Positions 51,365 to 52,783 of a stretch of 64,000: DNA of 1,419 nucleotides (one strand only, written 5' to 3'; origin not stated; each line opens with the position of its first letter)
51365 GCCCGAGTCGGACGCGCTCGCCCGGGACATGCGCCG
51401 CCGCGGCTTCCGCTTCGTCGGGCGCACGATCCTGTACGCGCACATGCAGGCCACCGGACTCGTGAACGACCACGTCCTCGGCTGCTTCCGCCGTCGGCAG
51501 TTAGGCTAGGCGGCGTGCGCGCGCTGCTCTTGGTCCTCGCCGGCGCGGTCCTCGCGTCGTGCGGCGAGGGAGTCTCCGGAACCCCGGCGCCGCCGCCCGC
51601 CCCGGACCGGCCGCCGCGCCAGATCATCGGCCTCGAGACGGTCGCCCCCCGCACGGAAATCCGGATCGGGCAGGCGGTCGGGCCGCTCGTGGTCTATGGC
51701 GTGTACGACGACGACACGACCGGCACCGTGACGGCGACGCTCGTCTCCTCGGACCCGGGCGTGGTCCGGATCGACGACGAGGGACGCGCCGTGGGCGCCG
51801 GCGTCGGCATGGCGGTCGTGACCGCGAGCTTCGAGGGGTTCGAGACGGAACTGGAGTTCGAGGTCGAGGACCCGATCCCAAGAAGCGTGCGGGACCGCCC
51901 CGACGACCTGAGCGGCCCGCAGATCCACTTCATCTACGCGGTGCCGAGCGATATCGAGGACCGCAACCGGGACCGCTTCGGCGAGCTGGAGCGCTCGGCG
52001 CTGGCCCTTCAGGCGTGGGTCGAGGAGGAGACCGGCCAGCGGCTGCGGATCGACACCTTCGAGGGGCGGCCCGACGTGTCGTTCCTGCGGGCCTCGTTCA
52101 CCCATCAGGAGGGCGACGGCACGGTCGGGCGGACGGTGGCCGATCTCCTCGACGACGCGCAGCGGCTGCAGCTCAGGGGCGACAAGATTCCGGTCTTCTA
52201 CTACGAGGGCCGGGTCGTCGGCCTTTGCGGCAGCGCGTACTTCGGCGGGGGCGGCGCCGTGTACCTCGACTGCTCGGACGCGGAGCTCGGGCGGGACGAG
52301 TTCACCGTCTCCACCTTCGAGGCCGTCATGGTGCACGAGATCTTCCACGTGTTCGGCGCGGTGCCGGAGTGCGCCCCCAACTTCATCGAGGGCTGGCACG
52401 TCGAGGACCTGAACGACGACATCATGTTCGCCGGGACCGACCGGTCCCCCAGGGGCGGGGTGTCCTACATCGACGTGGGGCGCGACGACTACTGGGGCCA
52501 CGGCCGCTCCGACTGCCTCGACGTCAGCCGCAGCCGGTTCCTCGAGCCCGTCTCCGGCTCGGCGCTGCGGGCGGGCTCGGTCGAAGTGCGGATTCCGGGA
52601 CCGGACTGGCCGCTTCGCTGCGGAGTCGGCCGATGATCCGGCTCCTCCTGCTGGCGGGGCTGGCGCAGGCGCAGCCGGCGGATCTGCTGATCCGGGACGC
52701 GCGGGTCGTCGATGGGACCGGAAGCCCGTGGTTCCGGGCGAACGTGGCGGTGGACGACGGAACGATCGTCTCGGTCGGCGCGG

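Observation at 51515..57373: Operon coupling a D-aminoacylase, a DUF1445 D-glutamate-cyclase-like protein and a TolB-propeller/PHP hydrolase behind an HExxH lipoprotein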

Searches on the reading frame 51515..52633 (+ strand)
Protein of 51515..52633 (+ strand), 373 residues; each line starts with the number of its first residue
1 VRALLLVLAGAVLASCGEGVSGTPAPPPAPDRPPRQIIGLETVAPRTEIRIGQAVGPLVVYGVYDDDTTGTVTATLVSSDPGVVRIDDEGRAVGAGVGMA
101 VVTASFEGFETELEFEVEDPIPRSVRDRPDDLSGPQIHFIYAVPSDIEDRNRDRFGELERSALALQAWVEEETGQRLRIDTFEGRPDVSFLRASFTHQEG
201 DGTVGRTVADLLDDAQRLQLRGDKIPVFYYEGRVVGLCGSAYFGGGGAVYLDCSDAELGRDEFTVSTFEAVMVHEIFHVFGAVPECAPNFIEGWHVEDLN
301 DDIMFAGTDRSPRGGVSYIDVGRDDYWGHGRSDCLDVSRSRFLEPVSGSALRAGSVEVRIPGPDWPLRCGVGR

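Call 7: search_protein_families(library=pfam, proteins=[window:51515-52633:+], max_evalue=0.01)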
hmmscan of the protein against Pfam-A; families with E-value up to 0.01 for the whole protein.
window:51515-52633:+ (373 aa): 0 families

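Call 8: search_protein_families(library=ncbifam, proteins=[window:51515-52633:+], max_evalue=0.01)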
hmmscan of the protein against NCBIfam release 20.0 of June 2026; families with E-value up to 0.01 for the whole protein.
window:51515-52633:+ (373 aa): 0 families

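Call 18: list_cluster_members(proteins=[window:51515-52633:+, window:52633-54222:+, window:54210-54959:+, window:54959-57370:+, window:57370-58662:+, window:58665-58937:+, window:60509-62089:+])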
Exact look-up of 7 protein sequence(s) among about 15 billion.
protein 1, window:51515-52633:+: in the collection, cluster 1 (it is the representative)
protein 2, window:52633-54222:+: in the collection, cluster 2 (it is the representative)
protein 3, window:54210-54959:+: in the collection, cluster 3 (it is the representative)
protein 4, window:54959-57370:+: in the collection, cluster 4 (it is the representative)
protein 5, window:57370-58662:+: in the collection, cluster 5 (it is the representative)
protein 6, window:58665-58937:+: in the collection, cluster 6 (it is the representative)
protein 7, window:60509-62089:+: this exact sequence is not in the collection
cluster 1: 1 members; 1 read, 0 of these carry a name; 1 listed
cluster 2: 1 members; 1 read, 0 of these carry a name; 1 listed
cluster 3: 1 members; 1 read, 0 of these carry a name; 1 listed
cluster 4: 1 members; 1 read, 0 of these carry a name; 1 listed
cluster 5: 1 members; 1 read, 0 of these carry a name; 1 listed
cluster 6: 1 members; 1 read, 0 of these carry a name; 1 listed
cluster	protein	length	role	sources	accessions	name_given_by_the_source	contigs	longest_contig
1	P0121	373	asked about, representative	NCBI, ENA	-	-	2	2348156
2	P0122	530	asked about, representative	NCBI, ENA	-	-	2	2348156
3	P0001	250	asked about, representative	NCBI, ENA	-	-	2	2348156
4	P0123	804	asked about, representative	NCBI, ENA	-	-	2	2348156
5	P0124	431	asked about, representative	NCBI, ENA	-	-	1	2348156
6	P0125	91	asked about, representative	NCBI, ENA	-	-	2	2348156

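Call 45: search_protein_families(library=pfam, proteins=[window:51515-52633:+], max_evalue=10)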
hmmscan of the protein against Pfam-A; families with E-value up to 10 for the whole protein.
window:51515-52633:+ (373 aa): 1 family
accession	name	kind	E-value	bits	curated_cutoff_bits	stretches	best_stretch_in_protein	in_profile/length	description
PF08669.17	GCV_T_C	-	0.015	15.6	25.9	1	82-124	29-72/80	Glycine cleavage T-protein C-terminal barrel domain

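Call 46: find_homologous_proteins(query=window:51515-52633:+, max_evalue=0.00001)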
Query window:51515-52633:+ (373 aa): 78 proteins with E <= 0.00001 among 8000 candidates.
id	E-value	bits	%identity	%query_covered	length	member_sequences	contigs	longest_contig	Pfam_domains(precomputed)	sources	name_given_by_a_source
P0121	2.3e-249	845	100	100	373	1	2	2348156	-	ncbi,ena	-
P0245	6.6e-167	574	69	99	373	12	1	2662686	-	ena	-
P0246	1.7e-165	569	69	99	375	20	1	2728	-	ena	-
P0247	3.7e-165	568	68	99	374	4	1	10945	-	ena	-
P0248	5.8e-165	567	67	99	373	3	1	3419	-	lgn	-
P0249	6.5e-165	567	70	96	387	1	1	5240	-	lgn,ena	-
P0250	8.9e-165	567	68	99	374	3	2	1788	-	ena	-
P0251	1.1e-164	567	69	99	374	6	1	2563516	-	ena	-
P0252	6.1e-164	564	67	99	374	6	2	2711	-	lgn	-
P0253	2.8e-163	562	69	90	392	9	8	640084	-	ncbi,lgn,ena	-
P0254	2.3e-162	559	68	96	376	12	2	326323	-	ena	-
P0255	1.0e-161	557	67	99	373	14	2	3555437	-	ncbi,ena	-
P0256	3.0e-161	555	67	99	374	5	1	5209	-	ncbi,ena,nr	ncbi:MAG: Ig-like domain-containing protein [Acidobacteriota bacterium]|nr:Ig-like domain-containing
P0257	3.4e-161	555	67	99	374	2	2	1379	-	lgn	-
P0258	3.7e-161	555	68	99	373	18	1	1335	-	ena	-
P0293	3.2e-120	420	55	95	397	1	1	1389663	PF02368.25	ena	-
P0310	2.5e-90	322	46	98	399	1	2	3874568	PF02368.25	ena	-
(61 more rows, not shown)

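Call 55: predict_structure(alignment_id=A3)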
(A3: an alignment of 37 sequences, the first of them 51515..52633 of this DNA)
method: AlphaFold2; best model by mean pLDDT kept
length: 373 residues; sequences in the alignment: 37
mean_pLDDT: 89.1   pTM: 0.84
mean pLDDT of the five models: 89.1, 86.8, 86.1, 85.5, 84.2
residues with pLDDT >= 90: 247; 70-90: 87; 50-70: 35; < 50: 4
segments of 3 or more residues with pLDDT < 50: 17-19
pLDDT, mean of each block of 10 residues (from residue 1): 57 52 71 90 94 95 95 97 97 98 97 98 95 96 98 97 96 94 96 96 90 97 96 94 94 94 95 96 87 87 83 74 80 85 82 77 86 71
secondary structure, 60 per line:
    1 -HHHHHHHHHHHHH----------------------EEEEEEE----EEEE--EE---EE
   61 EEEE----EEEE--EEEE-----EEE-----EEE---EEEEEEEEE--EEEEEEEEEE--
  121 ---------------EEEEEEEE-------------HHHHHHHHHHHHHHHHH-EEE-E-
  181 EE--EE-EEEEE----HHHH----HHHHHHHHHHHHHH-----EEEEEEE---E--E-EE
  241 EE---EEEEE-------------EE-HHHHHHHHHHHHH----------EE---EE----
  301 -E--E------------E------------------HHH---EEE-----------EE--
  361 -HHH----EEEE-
elements in order: H2-14 E37-43 E48-51 E59-64 E69-72 E75-78 E84-86 E92-94 E98-106 E109-118 E136-143 H157-173 E175-177 E188-192 H197-200 H205-218 E224-230 E239-242 E246-250 H267-279 E343-345 E369-372

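Call 58: find_encoding_contigs(protein=P0245, flank=9000, max_places=1)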
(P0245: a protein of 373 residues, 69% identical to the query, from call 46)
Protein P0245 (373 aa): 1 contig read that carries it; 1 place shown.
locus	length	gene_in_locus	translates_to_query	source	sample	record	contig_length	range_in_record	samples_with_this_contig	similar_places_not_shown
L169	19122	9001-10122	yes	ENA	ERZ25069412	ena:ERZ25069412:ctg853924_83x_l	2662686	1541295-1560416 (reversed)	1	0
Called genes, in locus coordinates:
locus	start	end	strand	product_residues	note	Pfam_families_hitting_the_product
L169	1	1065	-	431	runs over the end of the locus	PF04389:Peptidase_M28, PF01546:Peptidase_M20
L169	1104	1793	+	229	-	PF04298:Zn_peptidase_2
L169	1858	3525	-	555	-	PF07719:TPR_2 (faint), PF13181:TPR_8 (faint), PF13424:TPR_12 (weak), PF13432:TPR_16 (weak)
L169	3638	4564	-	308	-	-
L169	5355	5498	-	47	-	-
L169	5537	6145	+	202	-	PF00202:Aminotran_3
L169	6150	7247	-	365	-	-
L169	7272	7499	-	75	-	-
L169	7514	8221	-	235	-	-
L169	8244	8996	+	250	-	-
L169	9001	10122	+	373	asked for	-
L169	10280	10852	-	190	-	-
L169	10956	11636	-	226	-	PF07040:DUF1326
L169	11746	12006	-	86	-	-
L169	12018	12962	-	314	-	PF00941:FAD_binding_5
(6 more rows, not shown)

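Call 59: find_encoding_contigs(protein=P0293, flank=9000, max_places=1)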
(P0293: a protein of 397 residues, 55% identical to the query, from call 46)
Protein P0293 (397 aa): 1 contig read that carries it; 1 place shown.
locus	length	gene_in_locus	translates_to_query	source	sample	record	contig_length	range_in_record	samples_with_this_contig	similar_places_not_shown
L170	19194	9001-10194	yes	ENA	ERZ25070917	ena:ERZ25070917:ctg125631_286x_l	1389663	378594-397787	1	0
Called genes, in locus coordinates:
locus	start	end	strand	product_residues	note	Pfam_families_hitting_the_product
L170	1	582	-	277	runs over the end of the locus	PF00528:BPD_transp_1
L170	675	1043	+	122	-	-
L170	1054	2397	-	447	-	-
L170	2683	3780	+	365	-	PF00532:Peripla_BP_1, PF13407:Peripla_BP_4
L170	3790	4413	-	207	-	PF02146:SIR2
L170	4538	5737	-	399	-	PF00682:HMGL-like, PF22617:HCS_D2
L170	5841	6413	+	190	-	-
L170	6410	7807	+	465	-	PF00330:Aconitase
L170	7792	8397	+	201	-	PF00694:Aconitase_C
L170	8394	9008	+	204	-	PF03352:Adenine_glyco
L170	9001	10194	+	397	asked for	PF02368:Big_2 (weak)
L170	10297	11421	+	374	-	PF11104:PilM_2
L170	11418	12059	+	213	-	PF05137:PilN (weak)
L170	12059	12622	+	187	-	PF04350:PilO (weak)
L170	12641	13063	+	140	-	-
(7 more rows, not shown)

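Call 60: find_encoding_contigs(protein=P0310, flank=9000, max_places=1)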
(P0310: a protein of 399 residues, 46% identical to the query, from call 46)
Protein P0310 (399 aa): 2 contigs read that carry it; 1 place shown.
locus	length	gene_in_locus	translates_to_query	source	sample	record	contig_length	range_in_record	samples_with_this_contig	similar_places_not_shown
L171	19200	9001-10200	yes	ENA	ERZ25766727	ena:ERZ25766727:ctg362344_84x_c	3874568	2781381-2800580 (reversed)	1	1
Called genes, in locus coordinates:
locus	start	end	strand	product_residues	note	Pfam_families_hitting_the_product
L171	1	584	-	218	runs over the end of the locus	-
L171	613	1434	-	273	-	PF13194:DUF4010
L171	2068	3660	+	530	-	PF01928:CYTH, PF05235:CHAD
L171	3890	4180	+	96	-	-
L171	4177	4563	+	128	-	PF01850:PIN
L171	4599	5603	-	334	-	PF03069:FmdA_AmdA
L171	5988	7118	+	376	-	PF01381:HTH_3, PF13443:HTH_26 (weak), PF13560:HTH_31, PF06114:Peptidase_M78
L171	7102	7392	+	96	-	-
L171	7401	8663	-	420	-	PF00872:Transposase_mut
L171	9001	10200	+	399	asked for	PF02368:Big_2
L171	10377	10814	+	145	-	PF03551:PadR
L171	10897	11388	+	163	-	-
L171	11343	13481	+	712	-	PF12704:MacB_PCD (weak), PF02687:FtsX (weak), PF12704:MacB_PCD, PF02687:FtsX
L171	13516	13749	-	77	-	PF26549:Tricorn_N (weak)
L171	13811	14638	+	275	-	PF09407:AbiEi_1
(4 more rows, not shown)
